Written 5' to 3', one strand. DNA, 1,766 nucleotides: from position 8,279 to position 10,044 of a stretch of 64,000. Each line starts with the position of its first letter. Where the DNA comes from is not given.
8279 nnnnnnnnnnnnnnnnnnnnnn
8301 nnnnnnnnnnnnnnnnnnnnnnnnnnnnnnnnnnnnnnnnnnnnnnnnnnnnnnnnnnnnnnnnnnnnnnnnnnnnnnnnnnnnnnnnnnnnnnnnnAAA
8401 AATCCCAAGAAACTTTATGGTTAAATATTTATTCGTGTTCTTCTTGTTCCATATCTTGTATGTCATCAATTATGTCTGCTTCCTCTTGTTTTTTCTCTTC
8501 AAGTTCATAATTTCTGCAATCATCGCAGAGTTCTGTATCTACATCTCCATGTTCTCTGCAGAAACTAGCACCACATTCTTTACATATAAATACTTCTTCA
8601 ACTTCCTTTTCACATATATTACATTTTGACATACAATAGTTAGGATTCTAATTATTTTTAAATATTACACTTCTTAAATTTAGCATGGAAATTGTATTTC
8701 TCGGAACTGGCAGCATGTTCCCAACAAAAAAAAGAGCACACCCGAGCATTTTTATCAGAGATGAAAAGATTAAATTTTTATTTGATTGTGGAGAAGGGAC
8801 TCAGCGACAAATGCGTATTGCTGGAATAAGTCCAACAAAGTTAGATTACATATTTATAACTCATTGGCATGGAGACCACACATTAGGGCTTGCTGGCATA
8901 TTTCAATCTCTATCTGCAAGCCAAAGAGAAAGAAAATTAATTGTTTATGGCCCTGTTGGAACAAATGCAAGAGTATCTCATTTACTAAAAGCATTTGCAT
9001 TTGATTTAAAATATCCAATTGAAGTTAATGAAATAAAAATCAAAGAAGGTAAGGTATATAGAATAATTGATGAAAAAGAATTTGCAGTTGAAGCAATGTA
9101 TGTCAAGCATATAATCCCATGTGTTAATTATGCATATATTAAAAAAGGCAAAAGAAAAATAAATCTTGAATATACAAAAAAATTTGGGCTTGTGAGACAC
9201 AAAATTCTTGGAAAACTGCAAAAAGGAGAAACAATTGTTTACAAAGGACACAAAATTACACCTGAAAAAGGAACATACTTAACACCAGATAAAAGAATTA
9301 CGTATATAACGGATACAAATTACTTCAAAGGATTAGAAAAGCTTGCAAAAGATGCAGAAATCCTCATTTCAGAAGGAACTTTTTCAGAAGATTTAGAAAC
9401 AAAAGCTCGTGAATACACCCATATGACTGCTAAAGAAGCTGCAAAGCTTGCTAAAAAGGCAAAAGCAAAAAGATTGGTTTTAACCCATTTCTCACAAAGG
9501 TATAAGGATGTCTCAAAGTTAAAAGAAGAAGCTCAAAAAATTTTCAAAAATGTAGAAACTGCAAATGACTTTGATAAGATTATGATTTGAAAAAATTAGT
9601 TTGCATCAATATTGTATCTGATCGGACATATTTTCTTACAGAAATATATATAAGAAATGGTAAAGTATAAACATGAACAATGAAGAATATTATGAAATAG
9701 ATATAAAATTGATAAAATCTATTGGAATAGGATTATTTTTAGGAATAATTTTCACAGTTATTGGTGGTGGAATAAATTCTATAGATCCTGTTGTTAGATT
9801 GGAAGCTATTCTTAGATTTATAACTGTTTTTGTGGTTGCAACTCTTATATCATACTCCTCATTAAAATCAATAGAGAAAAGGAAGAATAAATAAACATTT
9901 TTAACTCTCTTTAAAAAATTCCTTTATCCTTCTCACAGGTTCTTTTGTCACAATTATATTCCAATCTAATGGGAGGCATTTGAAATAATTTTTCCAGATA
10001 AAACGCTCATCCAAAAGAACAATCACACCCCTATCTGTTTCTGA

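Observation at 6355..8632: HerA/FtsK-like ATPase-wHTH fusion bracketed by two paralogous AN1-like zinc-finger mini-proteins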

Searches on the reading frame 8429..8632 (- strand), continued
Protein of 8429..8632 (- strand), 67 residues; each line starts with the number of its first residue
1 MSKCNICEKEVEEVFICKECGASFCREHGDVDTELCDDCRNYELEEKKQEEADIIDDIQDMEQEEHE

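Call 82: list_cluster_members(proteins=[P0171, P0174, P0186, P0160, P0183, P0207, P0217, P0241, P0252, P0297])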
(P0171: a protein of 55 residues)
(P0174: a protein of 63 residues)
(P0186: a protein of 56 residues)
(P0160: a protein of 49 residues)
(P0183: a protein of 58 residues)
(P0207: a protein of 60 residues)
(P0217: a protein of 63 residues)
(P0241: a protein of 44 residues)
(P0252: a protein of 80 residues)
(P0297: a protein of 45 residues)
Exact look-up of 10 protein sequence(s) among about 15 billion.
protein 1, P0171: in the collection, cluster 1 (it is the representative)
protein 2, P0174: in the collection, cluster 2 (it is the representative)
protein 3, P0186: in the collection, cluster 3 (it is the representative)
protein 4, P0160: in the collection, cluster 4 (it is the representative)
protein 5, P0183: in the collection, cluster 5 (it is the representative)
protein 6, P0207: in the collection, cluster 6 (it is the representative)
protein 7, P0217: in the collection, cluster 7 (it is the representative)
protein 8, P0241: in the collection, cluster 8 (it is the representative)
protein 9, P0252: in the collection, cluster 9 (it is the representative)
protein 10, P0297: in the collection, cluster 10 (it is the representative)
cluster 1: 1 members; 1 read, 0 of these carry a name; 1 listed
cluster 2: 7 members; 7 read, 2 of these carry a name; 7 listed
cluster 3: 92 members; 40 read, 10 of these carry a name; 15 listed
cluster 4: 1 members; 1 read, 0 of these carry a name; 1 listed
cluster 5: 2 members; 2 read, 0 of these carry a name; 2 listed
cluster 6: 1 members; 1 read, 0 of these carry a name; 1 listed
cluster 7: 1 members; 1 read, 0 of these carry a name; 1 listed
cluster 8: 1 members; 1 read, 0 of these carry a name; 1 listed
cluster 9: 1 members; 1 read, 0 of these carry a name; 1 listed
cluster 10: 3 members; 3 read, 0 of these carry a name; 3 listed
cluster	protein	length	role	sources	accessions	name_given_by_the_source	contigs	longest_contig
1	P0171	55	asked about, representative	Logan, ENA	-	-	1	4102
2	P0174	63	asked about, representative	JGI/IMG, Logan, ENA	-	-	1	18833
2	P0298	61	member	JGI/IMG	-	hypothetical protein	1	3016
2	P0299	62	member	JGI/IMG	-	hypothetical protein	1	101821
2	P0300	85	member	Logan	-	-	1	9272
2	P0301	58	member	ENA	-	-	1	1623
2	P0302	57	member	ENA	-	-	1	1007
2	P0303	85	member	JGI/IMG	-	-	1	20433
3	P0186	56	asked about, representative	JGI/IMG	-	hypothetical protein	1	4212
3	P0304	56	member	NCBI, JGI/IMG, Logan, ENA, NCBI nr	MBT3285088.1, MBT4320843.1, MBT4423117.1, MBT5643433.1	hypothetical protein HN807_11350 [Candidatus Bathyarchaeota archaeon] | hypothetical protein | hypothetical protein [Candidatus Bathyarchaeota archaeon]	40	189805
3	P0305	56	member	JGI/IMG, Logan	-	hypothetical protein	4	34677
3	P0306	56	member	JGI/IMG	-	hypothetical protein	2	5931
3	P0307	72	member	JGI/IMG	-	hypothetical protein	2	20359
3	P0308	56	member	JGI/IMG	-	hypothetical protein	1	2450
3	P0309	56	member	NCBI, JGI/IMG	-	hypothetical protein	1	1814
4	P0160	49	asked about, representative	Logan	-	-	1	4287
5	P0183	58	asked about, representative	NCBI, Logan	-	-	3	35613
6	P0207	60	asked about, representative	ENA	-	-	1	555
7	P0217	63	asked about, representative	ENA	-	-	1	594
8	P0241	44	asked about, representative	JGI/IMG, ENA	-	-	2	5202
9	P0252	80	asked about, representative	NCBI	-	-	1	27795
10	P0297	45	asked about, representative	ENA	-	-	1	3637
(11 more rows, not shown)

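Call 83: find_encoding_contigs(protein=P0304, flank=3000, max_places=3)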
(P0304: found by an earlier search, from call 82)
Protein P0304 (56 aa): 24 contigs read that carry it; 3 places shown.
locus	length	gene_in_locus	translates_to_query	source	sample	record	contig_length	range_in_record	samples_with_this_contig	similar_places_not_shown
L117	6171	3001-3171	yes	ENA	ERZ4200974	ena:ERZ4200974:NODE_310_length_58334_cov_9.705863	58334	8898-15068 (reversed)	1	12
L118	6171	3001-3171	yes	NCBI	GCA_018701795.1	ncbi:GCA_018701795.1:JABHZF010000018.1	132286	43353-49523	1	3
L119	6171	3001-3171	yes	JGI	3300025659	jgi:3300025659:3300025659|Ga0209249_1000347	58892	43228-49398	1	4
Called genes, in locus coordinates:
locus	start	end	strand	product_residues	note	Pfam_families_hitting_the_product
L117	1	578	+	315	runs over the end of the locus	PF00291:PALP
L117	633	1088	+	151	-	PF12837:Fer4_6 (faint), PF12838:Fer4_7 (faint), PF13484:Fer4_16 (faint), PF25160:LdpA_Fe-S-bd (faint), PF13187:Fer4_9 (weak), PF00037:Fer4 (weak)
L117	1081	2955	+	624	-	PF02730:AFOR_N, PF01314:AFOR_C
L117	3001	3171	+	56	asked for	-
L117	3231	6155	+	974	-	PF02687:FtsX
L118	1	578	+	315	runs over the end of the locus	PF00291:PALP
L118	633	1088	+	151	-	PF12837:Fer4_6 (faint), PF12838:Fer4_7 (faint), PF13484:Fer4_16 (faint), PF25160:LdpA_Fe-S-bd (faint), PF13187:Fer4_9 (weak), PF00037:Fer4 (weak)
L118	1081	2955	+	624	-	PF02730:AFOR_N, PF01314:AFOR_C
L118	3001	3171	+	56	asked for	-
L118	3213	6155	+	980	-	PF02687:FtsX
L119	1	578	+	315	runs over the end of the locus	PF00291:PALP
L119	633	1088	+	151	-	PF12837:Fer4_6 (faint), PF12838:Fer4_7 (faint), PF13484:Fer4_16 (faint), PF25160:LdpA_Fe-S-bd (faint), PF13187:Fer4_9 (weak), PF00037:Fer4 (weak)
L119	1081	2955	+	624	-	PF02730:AFOR_N, PF01314:AFOR_C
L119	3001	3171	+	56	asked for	-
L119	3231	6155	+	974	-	PF02687:FtsX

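Call 84: find_encoding_contigs(protein=P0299, flank=3000, max_places=2)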
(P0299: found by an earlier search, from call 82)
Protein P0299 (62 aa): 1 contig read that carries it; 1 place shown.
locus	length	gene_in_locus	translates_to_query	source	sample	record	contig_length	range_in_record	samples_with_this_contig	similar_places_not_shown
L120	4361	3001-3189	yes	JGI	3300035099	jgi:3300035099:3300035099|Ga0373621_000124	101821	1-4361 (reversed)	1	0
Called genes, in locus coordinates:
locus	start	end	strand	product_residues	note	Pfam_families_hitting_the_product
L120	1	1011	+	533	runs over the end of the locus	PF01921:tRNA-synt_1f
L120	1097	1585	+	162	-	PF01877:RNA_binding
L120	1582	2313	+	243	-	PF01876:RNase_P_p30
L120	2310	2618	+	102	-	PF01900:RNase_P_Rpp14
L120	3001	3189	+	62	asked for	-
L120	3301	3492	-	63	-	PF03706:LPG_synthase_TM (weak)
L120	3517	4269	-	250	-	PF02633:Creatininase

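Call 85: find_encoding_contigs(protein=P0183, flank=3000, max_places=2)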
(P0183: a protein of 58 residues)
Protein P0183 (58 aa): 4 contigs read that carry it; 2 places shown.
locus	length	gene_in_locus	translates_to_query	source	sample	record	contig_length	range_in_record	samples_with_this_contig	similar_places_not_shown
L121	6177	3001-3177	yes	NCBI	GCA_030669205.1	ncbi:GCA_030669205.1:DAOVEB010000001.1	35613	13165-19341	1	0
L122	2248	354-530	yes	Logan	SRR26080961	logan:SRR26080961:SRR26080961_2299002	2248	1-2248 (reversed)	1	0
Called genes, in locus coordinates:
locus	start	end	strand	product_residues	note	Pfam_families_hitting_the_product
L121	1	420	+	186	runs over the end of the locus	PF01895:PhoU (weak), PF02080:TrkA_C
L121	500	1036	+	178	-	PF01769:MgtE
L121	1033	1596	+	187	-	PF01769:MgtE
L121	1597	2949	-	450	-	PF00324:AA_permease, PF03845:Spore_permease (weak), PF13520:AA_permease_2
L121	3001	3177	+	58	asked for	-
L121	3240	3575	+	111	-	-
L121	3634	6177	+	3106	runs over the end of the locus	PF13360:PQQ_2 (faint), PF01935:DUF87, PF05872:HerA_C (faint)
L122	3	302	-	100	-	?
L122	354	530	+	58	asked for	-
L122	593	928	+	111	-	-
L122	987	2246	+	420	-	?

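Call 90: search_protein_families(library=pfam, proteins=[L121:3240-3575:+], max_evalue=1)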
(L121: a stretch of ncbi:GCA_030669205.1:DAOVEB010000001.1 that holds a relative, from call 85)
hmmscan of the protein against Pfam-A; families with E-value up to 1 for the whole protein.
L121:3240-3575:+ (111 aa): 0 families

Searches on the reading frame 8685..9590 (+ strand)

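Call 3: search_protein_families(library=pfam, proteins=[window:8685-9590:+], max_evalue=1)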
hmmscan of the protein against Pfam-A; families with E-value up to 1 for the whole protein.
window:8685-9590:+ (301 aa): 6 families
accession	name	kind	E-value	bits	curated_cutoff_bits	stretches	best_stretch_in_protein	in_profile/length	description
PF12706.13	Lactamase_B_2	-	2.1e-23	83.4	27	2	200-269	131-200/200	Beta-lactamase superfamily domain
PF00753.33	Lactamase_B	-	2e-12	47.9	22.7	1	19-84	6-75/196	Metallo-beta-lactamase superfamily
PF13691.12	Lactamase_B_4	-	5.6e-09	36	27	1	13-68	6-63/63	tRNase Z endonuclease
PF23023.1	Anti-Pycsar_Apyc1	-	3.9e-06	27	50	1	2-70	4-71/250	Anti-Pycsar protein Apyc1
PF02296.22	Alpha_adaptin_C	-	0.088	13.4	25.4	1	263-296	6-39/113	Alpha adaptin AP2, C-terminal domain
PF05984.18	Cytomega_UL20A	-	0.14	12.9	27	1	187-249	32-95/107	Cytomegalovirus UL20A protein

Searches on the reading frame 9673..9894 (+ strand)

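Call 3: search_protein_families(library=pfam, proteins=[window:9673-9894:+], max_evalue=1)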
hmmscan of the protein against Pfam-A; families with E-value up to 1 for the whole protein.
window:9673-9894:+ (73 aa): 1 family
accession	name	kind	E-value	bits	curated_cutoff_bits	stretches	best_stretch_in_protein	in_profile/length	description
PF05293.16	ASFV_L11L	-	0.18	12.6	25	1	7-30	20-43/78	African swine fever virus (ASFV) L11L protein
